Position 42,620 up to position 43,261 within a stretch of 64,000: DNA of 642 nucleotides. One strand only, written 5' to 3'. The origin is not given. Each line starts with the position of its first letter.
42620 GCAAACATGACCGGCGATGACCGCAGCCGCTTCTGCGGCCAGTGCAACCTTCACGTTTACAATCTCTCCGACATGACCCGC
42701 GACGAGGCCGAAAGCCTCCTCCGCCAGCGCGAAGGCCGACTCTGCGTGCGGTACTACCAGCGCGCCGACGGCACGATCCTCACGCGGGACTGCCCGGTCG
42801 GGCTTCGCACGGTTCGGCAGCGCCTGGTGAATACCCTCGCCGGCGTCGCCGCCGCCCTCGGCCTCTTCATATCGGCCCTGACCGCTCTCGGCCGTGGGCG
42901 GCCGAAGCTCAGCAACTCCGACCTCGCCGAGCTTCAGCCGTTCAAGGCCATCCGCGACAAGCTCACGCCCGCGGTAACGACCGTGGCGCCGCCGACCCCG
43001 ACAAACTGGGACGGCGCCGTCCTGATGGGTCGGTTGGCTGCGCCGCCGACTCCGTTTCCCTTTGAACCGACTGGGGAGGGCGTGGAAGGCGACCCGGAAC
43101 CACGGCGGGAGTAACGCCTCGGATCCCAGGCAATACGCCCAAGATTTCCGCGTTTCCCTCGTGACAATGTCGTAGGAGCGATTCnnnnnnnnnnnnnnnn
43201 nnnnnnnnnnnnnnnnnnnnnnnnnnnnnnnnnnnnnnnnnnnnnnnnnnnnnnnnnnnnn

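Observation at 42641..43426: A 158-bp perfectly identical tract inside two otherwise diverged tandem paralogues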

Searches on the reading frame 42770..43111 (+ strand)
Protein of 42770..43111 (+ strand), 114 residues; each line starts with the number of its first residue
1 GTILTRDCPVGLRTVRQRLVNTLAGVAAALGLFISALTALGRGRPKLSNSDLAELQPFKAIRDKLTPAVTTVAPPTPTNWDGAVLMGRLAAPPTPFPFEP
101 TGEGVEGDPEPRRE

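Call 29: find_encoding_contigs(protein=window:42770-43111:+, flank=3000, max_places=8)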
Protein window:42770-43111:+ (114 aa): no gene with exactly this product is on record in the collection.
